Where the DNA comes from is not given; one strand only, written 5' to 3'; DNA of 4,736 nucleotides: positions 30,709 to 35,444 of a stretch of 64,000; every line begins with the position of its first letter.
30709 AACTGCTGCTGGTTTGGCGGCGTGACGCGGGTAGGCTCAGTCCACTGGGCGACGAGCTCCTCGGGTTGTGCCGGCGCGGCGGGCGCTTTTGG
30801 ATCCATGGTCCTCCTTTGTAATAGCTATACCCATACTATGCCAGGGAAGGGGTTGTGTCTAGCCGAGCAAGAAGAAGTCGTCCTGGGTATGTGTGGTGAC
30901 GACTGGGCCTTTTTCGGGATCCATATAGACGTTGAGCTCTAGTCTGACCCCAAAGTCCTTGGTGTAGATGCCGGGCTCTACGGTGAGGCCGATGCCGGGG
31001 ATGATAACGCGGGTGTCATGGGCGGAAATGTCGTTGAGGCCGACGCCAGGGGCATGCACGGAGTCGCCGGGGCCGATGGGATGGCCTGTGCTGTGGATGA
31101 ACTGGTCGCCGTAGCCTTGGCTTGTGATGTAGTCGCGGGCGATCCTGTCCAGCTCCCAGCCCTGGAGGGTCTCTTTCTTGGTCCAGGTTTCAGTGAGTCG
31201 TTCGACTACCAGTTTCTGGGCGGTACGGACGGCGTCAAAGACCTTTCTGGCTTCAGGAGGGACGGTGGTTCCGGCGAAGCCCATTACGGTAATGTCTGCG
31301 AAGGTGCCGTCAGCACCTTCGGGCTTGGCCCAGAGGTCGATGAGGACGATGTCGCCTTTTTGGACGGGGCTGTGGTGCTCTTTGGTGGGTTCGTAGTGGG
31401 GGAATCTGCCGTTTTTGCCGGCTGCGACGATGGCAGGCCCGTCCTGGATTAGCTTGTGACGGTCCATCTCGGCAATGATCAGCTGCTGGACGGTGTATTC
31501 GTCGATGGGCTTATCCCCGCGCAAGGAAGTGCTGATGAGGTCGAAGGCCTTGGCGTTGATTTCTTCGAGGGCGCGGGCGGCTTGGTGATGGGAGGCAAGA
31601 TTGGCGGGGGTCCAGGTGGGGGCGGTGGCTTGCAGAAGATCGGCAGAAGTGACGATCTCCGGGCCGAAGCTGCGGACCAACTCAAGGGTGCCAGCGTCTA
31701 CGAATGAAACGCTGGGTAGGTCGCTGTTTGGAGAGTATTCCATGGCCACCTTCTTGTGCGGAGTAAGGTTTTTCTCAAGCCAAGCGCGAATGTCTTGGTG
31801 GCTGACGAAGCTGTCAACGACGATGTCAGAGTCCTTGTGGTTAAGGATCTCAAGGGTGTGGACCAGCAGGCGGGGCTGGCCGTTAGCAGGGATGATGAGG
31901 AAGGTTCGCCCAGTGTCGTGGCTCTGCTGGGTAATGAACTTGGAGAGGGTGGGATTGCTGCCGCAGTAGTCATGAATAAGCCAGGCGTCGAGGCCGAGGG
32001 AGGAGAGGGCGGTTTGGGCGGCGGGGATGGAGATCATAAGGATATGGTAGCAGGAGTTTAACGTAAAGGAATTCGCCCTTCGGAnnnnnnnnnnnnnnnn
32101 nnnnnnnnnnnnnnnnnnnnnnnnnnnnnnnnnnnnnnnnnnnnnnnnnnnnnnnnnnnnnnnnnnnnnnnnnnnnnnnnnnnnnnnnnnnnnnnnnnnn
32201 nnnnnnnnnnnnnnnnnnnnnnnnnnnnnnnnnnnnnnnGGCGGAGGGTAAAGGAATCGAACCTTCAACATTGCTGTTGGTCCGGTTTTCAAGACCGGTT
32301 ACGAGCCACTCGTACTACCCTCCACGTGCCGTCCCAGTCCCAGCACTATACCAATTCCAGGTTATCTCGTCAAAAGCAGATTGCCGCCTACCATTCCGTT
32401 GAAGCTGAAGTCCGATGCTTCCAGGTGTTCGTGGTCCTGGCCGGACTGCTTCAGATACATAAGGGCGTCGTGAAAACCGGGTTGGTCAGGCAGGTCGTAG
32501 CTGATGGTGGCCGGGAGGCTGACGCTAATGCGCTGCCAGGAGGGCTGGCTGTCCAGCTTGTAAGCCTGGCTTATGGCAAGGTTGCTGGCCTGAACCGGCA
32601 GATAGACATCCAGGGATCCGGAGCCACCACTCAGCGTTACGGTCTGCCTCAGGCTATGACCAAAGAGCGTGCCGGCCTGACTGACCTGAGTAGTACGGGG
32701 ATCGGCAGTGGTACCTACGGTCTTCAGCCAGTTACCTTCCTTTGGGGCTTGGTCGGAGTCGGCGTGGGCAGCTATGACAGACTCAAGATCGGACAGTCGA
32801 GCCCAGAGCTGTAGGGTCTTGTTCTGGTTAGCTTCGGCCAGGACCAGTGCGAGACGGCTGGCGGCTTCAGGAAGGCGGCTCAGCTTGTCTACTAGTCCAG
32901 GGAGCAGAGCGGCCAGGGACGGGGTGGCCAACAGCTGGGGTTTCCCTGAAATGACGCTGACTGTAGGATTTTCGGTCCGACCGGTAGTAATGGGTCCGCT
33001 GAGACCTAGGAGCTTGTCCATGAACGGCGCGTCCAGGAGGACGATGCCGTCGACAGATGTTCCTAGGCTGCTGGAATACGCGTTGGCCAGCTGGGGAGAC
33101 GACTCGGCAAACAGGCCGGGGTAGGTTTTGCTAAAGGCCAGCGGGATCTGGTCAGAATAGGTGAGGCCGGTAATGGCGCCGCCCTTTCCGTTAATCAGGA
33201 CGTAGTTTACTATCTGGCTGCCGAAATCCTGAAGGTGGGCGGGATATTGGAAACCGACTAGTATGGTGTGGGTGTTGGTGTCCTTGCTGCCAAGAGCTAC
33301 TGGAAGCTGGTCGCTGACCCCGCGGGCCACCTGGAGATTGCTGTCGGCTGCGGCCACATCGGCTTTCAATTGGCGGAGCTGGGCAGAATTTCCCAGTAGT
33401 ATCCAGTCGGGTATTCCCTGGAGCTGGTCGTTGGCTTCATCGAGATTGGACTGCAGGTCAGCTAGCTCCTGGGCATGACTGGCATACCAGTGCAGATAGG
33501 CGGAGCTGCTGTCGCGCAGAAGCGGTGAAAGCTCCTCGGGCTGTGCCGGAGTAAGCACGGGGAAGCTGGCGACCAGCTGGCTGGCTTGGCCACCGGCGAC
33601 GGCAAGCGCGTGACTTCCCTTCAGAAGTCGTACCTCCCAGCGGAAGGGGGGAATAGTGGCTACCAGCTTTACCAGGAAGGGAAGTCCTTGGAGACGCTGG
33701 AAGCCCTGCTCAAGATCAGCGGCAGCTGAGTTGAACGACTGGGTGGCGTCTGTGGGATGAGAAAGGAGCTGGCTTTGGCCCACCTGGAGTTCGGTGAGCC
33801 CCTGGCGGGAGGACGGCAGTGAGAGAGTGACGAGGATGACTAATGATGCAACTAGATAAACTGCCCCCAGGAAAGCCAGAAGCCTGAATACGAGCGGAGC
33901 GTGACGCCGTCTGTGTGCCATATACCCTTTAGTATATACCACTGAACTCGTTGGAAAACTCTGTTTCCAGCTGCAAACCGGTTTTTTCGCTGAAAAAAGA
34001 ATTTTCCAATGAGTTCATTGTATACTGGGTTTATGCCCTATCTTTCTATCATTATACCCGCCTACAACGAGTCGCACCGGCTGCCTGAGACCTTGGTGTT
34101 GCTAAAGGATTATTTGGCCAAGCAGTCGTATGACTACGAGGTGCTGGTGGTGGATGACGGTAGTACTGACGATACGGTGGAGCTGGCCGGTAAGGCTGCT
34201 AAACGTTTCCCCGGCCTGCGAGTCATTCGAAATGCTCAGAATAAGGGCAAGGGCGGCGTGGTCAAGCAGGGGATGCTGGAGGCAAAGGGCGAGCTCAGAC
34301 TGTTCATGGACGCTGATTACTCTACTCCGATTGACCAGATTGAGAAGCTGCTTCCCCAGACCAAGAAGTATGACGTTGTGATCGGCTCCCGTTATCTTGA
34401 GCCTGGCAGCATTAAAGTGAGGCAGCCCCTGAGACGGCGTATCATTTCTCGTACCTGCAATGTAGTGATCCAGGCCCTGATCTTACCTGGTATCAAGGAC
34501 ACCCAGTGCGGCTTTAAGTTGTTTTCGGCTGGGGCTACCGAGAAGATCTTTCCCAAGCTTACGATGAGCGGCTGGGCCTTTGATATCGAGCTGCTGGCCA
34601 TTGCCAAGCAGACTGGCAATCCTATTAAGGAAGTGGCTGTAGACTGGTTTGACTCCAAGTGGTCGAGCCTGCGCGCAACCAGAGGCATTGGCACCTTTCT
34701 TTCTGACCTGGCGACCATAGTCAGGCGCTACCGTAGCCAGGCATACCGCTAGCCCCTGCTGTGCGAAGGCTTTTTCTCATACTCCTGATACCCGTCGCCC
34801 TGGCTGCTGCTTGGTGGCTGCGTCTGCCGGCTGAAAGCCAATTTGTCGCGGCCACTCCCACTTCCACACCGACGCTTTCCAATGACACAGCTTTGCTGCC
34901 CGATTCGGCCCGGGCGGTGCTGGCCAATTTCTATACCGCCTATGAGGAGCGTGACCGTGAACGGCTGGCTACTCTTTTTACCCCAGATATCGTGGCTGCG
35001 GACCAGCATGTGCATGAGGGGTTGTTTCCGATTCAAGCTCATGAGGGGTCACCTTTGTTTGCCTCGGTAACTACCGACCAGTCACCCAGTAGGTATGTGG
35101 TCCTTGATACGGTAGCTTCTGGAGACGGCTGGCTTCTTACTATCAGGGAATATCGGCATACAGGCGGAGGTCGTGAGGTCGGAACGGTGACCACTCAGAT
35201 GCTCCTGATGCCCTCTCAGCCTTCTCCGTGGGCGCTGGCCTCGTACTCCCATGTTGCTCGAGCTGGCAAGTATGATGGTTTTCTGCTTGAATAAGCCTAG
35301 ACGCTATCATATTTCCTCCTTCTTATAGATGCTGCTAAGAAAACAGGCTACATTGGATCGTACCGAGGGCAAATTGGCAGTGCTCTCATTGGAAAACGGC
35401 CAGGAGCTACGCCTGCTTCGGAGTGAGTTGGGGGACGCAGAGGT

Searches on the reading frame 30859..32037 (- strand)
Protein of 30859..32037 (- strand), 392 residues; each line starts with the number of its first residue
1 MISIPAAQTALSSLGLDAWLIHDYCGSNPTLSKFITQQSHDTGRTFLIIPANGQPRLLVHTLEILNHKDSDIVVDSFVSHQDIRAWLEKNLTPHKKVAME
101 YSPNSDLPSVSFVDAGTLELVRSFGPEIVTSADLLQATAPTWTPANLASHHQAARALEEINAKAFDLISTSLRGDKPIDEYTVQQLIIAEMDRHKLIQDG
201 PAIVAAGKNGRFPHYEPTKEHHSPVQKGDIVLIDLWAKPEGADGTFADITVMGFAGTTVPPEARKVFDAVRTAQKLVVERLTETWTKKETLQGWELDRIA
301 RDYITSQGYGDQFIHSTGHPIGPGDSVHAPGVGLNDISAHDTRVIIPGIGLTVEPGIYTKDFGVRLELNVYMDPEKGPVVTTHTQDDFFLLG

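Call 72: search_protein_families(library=pfam, proteins=[window:30859-32037:-], max_evalue=0.001)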
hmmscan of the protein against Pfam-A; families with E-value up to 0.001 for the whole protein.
window:30859-32037:- (392 aa): 1 family
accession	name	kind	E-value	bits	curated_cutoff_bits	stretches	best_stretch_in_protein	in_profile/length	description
PF00557.29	Peptidase_M24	-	7.3e-33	114.5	23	1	155-372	4-206/208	Metallopeptidase family M24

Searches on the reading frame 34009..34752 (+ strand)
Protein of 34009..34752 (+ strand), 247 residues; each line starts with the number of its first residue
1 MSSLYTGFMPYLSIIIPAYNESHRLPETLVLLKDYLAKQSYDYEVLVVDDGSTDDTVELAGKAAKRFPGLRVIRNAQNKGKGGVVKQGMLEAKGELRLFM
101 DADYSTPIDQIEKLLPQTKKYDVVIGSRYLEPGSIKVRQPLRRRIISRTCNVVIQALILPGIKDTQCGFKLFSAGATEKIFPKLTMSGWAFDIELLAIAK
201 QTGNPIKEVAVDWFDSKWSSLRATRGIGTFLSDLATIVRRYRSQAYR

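Call 72: search_protein_families(library=pfam, proteins=[window:34009-34752:+], max_evalue=0.001)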
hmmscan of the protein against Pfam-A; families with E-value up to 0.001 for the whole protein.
window:34009-34752:+ (247 aa): 3 families
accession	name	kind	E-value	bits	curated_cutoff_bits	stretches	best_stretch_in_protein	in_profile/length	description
PF00535.33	Glycos_transf_2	-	1.1e-34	120.2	23.3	1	13-181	1-168/168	Glycosyl transferase family 2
PF13641.12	Glyco_tranf_2_3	-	8.7e-08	32.9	27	1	11-131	2-126/230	Glycosyltransferase like family 2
PF10111.15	Glyco_tranf_2_2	-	1.1e-06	28.7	27.3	1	13-118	1-108/276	Glycosyltransferase like family 2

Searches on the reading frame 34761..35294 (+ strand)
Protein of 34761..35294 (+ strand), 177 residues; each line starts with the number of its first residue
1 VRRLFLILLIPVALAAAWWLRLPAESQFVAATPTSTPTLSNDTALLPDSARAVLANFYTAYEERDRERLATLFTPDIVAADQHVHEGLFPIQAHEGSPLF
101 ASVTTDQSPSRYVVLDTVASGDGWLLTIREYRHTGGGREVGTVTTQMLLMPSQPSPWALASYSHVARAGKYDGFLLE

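Call 22: search_protein_families(library=pfam, proteins=[window:34761-35294:+], max_evalue=0.01)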
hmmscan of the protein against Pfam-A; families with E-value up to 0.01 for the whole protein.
window:34761-35294:+ (177 aa): 1 family
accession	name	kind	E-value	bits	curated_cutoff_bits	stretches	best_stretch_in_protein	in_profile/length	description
PF12680.13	SnoaL_2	-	1.6e-05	25.9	27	1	56-140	3-86/102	SnoaL-like domain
